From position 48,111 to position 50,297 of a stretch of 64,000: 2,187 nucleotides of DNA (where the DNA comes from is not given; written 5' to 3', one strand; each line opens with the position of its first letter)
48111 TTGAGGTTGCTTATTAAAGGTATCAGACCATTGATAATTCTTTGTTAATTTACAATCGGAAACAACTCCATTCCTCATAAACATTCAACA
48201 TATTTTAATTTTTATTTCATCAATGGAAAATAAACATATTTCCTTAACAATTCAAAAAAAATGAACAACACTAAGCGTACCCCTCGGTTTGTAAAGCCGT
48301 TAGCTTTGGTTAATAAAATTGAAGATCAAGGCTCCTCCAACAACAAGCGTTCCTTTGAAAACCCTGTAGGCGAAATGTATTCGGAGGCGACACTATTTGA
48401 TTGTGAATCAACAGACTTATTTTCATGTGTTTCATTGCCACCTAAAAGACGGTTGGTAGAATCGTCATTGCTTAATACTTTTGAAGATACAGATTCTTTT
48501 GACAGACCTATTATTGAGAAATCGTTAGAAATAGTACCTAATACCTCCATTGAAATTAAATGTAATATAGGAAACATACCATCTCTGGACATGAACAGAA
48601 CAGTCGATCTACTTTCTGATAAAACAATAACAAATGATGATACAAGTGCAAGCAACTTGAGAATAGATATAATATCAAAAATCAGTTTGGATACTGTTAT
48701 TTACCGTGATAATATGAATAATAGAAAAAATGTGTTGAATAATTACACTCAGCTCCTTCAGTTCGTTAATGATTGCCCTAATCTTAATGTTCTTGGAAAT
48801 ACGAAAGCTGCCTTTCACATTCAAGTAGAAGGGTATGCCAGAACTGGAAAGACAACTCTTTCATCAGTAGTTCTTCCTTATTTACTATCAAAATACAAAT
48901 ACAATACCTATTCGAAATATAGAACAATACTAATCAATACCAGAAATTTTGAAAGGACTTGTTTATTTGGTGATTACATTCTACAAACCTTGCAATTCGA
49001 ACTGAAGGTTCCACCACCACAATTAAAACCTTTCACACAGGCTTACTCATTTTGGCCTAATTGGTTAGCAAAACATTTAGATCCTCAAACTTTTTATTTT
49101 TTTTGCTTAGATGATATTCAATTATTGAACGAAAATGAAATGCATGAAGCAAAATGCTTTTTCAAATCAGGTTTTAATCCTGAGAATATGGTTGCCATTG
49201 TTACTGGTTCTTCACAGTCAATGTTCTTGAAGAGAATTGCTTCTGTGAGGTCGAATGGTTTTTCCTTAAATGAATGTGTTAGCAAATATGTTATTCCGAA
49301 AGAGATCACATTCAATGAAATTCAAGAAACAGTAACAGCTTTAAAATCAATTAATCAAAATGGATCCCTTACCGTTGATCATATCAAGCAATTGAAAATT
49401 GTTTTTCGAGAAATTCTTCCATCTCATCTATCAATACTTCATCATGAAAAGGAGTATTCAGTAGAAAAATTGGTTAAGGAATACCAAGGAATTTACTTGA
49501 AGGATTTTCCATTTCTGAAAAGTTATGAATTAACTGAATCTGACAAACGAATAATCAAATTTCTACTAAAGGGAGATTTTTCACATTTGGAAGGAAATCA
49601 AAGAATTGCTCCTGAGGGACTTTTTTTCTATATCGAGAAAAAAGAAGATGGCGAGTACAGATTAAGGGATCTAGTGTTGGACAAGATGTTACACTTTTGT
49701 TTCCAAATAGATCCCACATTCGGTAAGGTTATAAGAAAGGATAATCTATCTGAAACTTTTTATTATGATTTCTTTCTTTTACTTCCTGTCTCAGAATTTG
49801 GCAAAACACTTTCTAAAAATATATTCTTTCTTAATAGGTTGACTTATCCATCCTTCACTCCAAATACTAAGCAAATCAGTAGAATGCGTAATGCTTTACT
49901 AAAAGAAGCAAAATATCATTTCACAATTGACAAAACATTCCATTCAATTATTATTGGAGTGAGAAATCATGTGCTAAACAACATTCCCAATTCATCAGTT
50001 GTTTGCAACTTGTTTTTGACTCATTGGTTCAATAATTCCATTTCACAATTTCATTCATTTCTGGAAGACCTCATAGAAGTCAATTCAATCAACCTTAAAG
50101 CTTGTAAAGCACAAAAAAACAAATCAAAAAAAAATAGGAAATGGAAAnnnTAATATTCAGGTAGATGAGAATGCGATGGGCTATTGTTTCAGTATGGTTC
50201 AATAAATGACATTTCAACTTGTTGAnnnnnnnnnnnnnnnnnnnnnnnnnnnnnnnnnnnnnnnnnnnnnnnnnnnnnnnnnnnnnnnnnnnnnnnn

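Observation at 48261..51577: STAND-like P-loop NTPase gene immediately upstream of, and co-oriented with, an LRR gene (a split NLR-like pair)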

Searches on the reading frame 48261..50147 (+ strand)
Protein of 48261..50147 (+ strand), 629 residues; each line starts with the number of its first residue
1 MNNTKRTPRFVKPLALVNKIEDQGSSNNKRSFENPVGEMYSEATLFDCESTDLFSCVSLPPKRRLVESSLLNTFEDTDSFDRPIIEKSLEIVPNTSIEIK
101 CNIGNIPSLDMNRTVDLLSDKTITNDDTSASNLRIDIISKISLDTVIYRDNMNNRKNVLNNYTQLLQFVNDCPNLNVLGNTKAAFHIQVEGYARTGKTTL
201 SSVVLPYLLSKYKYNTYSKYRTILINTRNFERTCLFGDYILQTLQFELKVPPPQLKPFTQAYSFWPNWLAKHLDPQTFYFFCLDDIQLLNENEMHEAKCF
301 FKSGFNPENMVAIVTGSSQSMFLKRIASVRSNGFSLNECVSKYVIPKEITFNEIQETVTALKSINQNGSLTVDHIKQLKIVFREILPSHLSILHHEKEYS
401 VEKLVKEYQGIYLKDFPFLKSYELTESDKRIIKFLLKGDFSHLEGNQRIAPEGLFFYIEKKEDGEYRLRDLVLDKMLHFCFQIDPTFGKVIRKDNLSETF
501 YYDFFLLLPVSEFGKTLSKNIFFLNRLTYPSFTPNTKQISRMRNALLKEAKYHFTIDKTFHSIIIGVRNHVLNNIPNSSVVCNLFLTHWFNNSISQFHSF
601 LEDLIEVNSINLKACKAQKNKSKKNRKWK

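Call 6: search_protein_families(library=pfam, proteins=[window:48261-50147:+], max_evalue=1)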
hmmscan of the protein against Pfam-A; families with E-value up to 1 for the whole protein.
window:48261-50147:+ (629 aa): 1 family
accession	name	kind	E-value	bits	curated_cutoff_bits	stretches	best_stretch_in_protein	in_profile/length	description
PF13173.12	AAA_14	-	0.0069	16.8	27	1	190-328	8-109/129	AAA domain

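Call 7: search_solved_structures(query=window:48261-50147:+, max_evalue=10)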
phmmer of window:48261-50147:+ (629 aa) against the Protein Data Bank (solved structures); distinct sequences matched with E-value up to 10: 0.
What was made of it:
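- Checked: PDB sequences give nothing (call 7).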

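Call 8: find_homologous_proteins(query=window:48261-50147:+, max_evalue=0.001)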
Query window:48261-50147:+: 8000 candidates shared short words with the query, none scored E <= 0.001.

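Call 18: search_protein_families(library=ncbifam, proteins=[window:48261-50147:+], max_evalue=1)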
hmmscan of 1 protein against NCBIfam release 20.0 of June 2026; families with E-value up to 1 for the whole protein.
window:48261-50147:+ (629 aa): 1 family
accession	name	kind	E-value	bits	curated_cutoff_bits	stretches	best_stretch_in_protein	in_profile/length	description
TIGR02881.1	spore_V_K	equivalog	0.043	12.9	422.95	1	166-245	24-95/261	stage V sporulation protein K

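Call 19: search_protein_families(library=padloc, proteins=[window:48261-50147:+], max_evalue=1)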
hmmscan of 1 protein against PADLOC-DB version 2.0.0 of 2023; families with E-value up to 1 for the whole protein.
window:48261-50147:+ (629 aa): 1 family
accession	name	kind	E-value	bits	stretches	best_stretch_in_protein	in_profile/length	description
PDLC01504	Csm2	-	0.018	13.4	1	136-194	22-81/116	CAS-III-D; effector_SS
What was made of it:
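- There is no match to any PADLOC defence model beyond noise (call 19).
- Tried and rejected: NCBIfam and PADLOC gave only noise (calls 18, 19).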

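Call 20: search_protein_representatives(protein=window:48261-50147:+)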
Query: 629 residues. Proteins with E-value up to 0.001 (for the whole library): 4; up to 1e-10: 2; up to 1e-30: 0. The best 4 are listed.
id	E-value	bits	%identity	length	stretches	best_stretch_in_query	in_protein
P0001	9.5e-21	90.7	28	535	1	139-604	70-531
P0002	6.9e-17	77.9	29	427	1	128-478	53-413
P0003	3.4e-05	39.3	29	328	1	283-537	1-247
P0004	3.7e-04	35.9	25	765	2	142-353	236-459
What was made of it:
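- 48261..50150 (+): Intact 629-codon gene for a heterolobosean-restricted AAA+-like P-loop ATPase; apparently unannotated in N. gruberi. Relatives at E 9.5e-21 to 3.7e-4 (call 20).
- On AAA+ / P-loop NTPase (Pfam AAA_22, AAA_16, AAA_14 group): The link to these relatives is at E 1e-17 to 1e-20 (call 20).
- The family is restricted to one lineage and is very divergent: 28% identity between the copies from two Naegleria species (call 20).
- Tried and rejected: The exhaustive HMMER search was needed (call 20).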

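Call 22: predict_structure(protein=window:48261-50147:+)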
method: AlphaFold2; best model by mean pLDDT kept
length: 629 residues; sequences in the alignment: 1
mean_pLDDT: 31.9   pTM: 0.22
mean pLDDT of the five models: 31.9, 27.8, 25.5, 23.8, 23.6
residues with pLDDT >= 90: 0; 70-90: 0; 50-70: 0; < 50: 629
segments of 3 or more residues with pLDDT < 50: 1-629
pLDDT, mean of each block of 10 residues (from residue 1): 28 26 25 25 24 27 23 24 25 25 25 25 29 30 28 35 36 30 30 31 33 28 28 25 26 24 29 33 34 34 35 34 33 32 32 42 43 45 42 36 39 38 37 38 35 38 38 33 31 31 27 26 25 34 35 30 29 36 36 38 37 40 40
secondary structure, 60 per line:
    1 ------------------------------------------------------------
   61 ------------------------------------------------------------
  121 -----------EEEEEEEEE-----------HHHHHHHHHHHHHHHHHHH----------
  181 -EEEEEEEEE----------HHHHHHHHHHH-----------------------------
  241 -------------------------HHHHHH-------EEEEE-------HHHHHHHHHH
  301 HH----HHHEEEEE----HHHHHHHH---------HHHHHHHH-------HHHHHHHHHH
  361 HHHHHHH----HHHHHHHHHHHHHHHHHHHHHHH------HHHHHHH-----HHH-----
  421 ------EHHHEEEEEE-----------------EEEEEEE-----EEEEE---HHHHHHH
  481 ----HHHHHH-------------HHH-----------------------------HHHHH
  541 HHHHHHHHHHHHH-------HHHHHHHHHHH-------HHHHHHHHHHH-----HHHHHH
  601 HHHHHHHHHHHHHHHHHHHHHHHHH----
elements in order: E132-140 H152-170 E182-190 H201-211 H266-271 E279-283 H291-302 E310-314 H319-326 H336-343 H351-367 H372-394 H401-407 E431-436 E454-460 E466-470 H474-480 H485-490 H536-553 H561-571 H579-589 H595-625
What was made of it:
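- Tried and rejected: The single-sequence AlphaFold model was useless (pLDDT 32; call 22).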

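Call 24: find_homologous_proteins(query=A2, max_evalue=0.01)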
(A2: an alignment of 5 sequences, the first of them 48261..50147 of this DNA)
Query A2 (5 sequences): 8000 candidates shared short words with the query, none scored E <= 0.01.
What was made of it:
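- Tried and rejected: Word-index homologue searches with the protein and with the family alignment (calls 8, 24).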

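Call 25: list_cluster_members(proteins=[P0001, P0002, P0003, P0004, window:48261-50147:+])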
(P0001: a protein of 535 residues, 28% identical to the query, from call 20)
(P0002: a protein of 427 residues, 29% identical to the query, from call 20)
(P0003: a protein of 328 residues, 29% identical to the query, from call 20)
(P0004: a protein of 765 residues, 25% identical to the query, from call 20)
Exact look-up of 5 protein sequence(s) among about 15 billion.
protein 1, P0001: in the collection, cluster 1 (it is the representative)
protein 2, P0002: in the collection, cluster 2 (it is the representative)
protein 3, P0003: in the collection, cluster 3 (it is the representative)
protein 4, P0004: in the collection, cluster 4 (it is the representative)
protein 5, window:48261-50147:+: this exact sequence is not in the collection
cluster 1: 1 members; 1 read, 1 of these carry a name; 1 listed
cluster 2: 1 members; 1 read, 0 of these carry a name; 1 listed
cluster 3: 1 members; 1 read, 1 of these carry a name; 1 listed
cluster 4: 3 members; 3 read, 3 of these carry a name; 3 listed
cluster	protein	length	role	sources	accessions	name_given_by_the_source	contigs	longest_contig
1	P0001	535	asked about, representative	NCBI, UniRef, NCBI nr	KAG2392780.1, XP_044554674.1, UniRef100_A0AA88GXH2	hypothetical protein C9374_011505 [Naegleria lovaniensis] | Uncharacterized protein n=1 Tax=Naegleria lovaniensis TaxID=51637 RepID=A0AA88GXH2_NAELO | uncharacterized protein C9374_011505 [Naegleria lovaniensis]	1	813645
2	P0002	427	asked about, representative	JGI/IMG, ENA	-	-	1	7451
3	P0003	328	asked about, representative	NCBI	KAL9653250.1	hypothetical protein ABK040_010957 [Willaertia magna]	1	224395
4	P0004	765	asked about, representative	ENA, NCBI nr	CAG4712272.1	unnamed protein product [Naegleria fowleri]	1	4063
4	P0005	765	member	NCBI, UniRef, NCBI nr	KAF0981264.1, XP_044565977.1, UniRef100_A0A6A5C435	hypothetical protein FDP41_013052 [Naegleria fowleri] | Uncharacterized protein n=1 Tax=Naegleria fowleri TaxID=5763 RepID=A0A6A5C435_NAEFO | uncharacterized protein FDP41_013052 [Naegleria fowleri]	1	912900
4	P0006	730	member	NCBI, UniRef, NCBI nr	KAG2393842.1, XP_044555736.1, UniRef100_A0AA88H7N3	hypothetical protein C9374_003606 [Naegleria lovaniensis] | Uncharacterized protein n=1 Tax=Naegleria lovaniensis TaxID=51637 RepID=A0AA88H7N3_NAELO | uncharacterized protein C9374_003606 [Naegleria lovaniensis]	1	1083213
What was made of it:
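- On ORC/Cdc6 replication initiators (housekeeping): The family was found only in Heterolobosea (calls 20, 25).
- Closest known: ORC/Cdc6. Different: Restricted to Heterolobosea rather than universal (calls 20, 25).
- Relatives at E 9.5e-21 (N. lovaniensis), 6.9e-17 (metagenome), 3.4e-5 (Willaertia) and 3.7e-4 (N. fowleri / N. lovaniensis); nothing else among 1.84 billion representatives (calls 20, 25). Distribution is patchy (call 25). The gene is not in the annotation (calls 20, 25).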

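Call 26: find_encoding_contigs(protein=P0001, flank=8000, max_places=3)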
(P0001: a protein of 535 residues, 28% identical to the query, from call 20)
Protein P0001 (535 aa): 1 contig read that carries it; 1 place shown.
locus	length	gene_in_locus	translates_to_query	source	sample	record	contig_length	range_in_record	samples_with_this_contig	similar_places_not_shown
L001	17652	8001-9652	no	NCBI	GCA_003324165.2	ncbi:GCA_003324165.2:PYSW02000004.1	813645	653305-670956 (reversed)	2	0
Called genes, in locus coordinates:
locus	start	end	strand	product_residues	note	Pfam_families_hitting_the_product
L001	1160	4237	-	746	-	PF01145:Band_7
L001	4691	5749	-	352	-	-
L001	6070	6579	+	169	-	PF10275:Peptidase_C65 (faint), PF02338:OTU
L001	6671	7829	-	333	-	-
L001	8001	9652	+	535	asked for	PF13191:AAA_16 (weak)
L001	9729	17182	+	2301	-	PF24520:ARM_KNTC1_1st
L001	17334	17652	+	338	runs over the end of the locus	PF00097:zf-C3HC4 (faint), PF12678:zf-rbx1, PF13445:zf-RING_UBOX (weak), PF13639:zf-RING_2, PF13923:zf-C3HC4_2 (weak), PF14634:zf-RING_5 (weak), PF17123:zf-RING_11 (weak)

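Call 27: find_encoding_contigs(protein=P0002, flank=8000, max_places=3)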
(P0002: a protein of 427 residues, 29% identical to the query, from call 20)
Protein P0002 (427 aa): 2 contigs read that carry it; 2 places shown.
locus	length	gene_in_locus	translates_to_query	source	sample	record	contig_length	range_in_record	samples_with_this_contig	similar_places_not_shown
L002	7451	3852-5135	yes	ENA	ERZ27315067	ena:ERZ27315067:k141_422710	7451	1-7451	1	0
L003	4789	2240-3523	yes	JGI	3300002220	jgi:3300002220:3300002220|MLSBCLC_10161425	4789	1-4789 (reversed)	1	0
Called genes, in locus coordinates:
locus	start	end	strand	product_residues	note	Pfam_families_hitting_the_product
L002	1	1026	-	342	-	?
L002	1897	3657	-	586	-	PF12799:LRR_4 (faint), PF13516:LRR_6 (faint)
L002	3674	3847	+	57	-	-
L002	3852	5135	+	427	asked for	PF13401:AAA_22 (weak)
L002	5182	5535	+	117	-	-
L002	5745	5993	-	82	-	-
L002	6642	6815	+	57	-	-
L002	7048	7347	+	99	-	-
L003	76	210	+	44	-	-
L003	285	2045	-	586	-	PF12799:LRR_4 (faint), PF13516:LRR_6 (faint)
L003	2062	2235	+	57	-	-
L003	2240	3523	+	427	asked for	PF13401:AAA_22 (weak)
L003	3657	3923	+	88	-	-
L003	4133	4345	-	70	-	-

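Call 28: find_encoding_contigs(protein=P0003, flank=8000, max_places=2)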
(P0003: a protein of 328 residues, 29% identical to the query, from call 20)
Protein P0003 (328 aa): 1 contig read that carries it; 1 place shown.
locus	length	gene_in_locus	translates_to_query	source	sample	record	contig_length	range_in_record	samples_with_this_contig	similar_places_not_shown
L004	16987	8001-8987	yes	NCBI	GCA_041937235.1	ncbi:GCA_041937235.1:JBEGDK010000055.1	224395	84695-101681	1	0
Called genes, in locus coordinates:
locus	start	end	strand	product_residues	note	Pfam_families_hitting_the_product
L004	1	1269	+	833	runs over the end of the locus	-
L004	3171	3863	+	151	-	PF00179:UQ_con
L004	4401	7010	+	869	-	PF05183:RdRP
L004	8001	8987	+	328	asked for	-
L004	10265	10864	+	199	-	-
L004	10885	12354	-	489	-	PF13274:SocA_Panacea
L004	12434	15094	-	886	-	PF05183:RdRP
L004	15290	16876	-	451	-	PF03747:ADP_ribosyl_GH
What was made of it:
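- The Willaertia copy lies between two RdRP genes, next to a SocA_Panacea-domain gene and an ADP-ribosylglycohydrolase gene (call 28).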

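Call 29: find_encoding_contigs(protein=P0005, flank=8000, max_places=2)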
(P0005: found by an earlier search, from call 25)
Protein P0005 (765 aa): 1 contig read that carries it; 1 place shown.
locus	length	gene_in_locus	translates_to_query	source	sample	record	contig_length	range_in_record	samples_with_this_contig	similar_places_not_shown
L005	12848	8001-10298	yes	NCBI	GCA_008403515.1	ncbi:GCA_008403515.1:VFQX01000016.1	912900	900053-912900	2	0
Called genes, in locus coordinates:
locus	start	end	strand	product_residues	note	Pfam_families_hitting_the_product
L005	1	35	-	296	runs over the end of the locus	-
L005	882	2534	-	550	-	PF01565:FAD_binding_4, PF08031:BBE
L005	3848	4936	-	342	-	PF01436:NHL (faint)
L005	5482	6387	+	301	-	-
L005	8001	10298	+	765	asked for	-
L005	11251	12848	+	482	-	?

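Call 30: find_encoding_contigs(protein=P0006, flank=8000, max_places=2)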
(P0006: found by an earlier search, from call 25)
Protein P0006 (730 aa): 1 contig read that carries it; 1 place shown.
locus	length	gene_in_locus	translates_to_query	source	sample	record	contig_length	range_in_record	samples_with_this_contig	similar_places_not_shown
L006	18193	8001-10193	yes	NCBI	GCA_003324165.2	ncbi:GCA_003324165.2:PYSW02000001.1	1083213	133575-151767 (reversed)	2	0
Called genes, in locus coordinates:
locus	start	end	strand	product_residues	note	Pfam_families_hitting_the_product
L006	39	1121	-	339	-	PF18253:HipN (faint), PF01269:Fibrillarin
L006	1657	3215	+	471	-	-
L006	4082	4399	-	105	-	-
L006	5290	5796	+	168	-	PF00125:Histone, PF26281:Histone_ABTB (weak)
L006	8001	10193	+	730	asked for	-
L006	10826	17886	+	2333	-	-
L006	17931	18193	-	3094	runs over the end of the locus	-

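Call 32: search_protein_families(library=pfam, proteins=[P0001, P0002, P0003, P0005, P0006], max_evalue=1)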
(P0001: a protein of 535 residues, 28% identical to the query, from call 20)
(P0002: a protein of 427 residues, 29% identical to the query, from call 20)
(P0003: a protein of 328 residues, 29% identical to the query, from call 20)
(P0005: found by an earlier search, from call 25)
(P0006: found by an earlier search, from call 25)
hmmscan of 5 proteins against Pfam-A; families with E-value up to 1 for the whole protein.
P0001 (535 aa): 7 families
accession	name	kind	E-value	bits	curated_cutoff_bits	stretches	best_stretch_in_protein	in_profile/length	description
PF13191.12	AAA_16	-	2e-07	32.1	32.6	1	112-242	22-165/167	AAA ATPase domain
PF13401.12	AAA_22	-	0.00023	21.9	27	1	116-236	7-114/130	AAA domain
PF00931.28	NB-ARC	-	0.0089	15.7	23.5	1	99-217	6-109/248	NB-ARC domain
PF05621.17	TniB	-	0.039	13.8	22.4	1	113-200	34-117/189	Bacterial TniB protein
PF24883.2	NPHP3_N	-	0.05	14.2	24.8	1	115-140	23-48/164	Nephrocystin 3, N-terminal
PF04851.21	ResIII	-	0.074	13.4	22.5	1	95-216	9-133/164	Type III restriction enzyme, res subunit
PF09848.15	SLFN-g3_helicase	-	0.22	11.2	24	0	118-138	5-25/354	Schlafen group 3, DNA/RNA helicase domain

P0002 (427 aa): 5 families
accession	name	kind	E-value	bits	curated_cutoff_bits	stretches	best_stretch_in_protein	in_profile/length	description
PF13401.12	AAA_22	-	2.8e-07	31.4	27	1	111-228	7-106/130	AAA domain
PF13173.12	AAA_14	-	6.9e-05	23.3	27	1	112-253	5-100/129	AAA domain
PF00270.35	DEAD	-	0.041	14.1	26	1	185-253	97-160/167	DEAD/DEAH box helicase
PF25776.1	Ig_VWDE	-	0.11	12.9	28.1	1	370-404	40-74/105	VWDE-like, immunoglobulin domain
PF00004.35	AAA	-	0.14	13.1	21.2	1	120-222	9-73/131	ATPase family associated with various cellular activities (AAA)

P0003 (328 aa): 0 families

P0005 (765 aa): 3 families
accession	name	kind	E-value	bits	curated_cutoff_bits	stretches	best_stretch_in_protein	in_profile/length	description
PF13401.12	AAA_22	-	8.7e-05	23.3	27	1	279-426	6-126/130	AAA domain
PF13173.12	AAA_14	-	0.0018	18.7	27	1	353-430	36-105/129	AAA domain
PF13191.12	AAA_16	-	0.039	14.9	32.6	1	276-411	21-161/167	AAA ATPase domain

P0006 (730 aa): 4 families
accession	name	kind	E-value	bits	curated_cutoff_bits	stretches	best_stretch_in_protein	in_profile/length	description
PF13401.12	AAA_22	-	8.4e-05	23.3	27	1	244-391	6-126/130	AAA domain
PF13173.12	AAA_14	-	0.00082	19.8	27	1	316-395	26-105/129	AAA domain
PF13191.12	AAA_16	-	0.12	13.4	32.6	1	241-376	21-161/167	AAA ATPase domain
PF10303.14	DUF2408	-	0.37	11.8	25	0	602-652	65-115/130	Protein of unknown function (DUF2408)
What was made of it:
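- On AAA+ / P-loop NTPase (Pfam AAA_22, AAA_16, AAA_14 group): Relative P0002 passes AAA_22 (31.4 bits, above 27) and P0001 just misses AAA_16 (32.1 against 32.6) (call 32).
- On STAND NTPases (NACHT / NB-ARC / MalT-like): There is no NACHT hit, and nothing for the window protein (calls 6, 32).
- Closest known: STAND NTPases. Same: One relative nearly reaches the AAA_16 cut-off (32.1 against 32.6 bits; call 32).
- Closest known: STAND NTPases. Different: No repeat sensor domain in any member (call 32). NB-ARC is only noise-level and NACHT is absent (calls 6, 32).
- Relatives hit AAA_22 (31.4 bits, above the cut-off of 27) and AAA_16 (32.1 bits against 32.6) (call 32). No repeats in any relative (call 32). 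A weak NB-ARC hit occurs in one relative (E 0.0089; call 32).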

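Call 33: search_solved_structures(query=A2, max_evalue=10, show_alignments=3)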
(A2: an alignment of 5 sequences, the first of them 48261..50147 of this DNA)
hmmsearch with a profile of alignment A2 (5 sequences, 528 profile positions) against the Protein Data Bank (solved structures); distinct sequences matched with E-value up to 10: 5.
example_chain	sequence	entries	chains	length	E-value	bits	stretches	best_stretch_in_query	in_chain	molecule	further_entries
8gab_A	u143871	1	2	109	0.11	14.3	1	323-395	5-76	CTLA-4 binder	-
1avc_A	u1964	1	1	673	0.49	12.1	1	318-368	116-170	ANNEXIN VI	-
2zj2_A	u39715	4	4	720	0.54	12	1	310-376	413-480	Putative ski2-type helicase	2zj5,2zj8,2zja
6j1k_A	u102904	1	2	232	0.68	11.7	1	232-257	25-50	Ribose-5-phosphate isomerase A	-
8cri_A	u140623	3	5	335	1.6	10.4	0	79-123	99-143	lipoate--protein ligase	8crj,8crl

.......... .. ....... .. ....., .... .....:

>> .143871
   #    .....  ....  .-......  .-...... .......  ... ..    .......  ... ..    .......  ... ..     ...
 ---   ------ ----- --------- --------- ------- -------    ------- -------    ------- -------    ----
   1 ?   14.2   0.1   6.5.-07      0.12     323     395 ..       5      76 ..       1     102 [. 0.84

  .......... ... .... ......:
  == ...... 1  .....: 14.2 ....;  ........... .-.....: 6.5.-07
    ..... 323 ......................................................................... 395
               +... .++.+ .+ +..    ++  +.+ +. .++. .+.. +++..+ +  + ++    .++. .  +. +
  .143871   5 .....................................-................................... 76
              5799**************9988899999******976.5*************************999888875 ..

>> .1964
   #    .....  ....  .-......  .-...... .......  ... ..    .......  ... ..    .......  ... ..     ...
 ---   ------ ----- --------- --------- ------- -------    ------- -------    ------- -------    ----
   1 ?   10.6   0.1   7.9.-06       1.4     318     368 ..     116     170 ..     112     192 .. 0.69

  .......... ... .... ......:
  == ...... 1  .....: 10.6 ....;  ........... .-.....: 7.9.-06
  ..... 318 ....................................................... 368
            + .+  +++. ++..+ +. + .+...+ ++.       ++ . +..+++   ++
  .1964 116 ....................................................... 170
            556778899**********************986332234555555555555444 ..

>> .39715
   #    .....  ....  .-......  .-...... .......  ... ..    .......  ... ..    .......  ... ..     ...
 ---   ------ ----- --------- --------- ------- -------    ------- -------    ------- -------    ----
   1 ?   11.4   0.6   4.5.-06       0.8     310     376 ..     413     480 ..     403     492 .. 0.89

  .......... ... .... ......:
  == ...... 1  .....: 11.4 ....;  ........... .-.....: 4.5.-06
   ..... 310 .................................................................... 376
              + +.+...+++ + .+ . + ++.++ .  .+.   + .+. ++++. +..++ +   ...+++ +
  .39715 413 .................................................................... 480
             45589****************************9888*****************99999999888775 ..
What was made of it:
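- On ORC/Cdc6 replication initiators (housekeeping): No Pfam, NCBIfam or PDB sequence match (calls 6, 7, 18, 33).
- Closest known: ORC/Cdc6. Different: No sequence-level match to any ORC/Cdc6 or Arch_ATPase model (calls 6, 7, 18, 33).
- Tried and rejected: PDB sequence searches with the single protein and with the profile gave no AAA+ hit (calls 7, 33).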
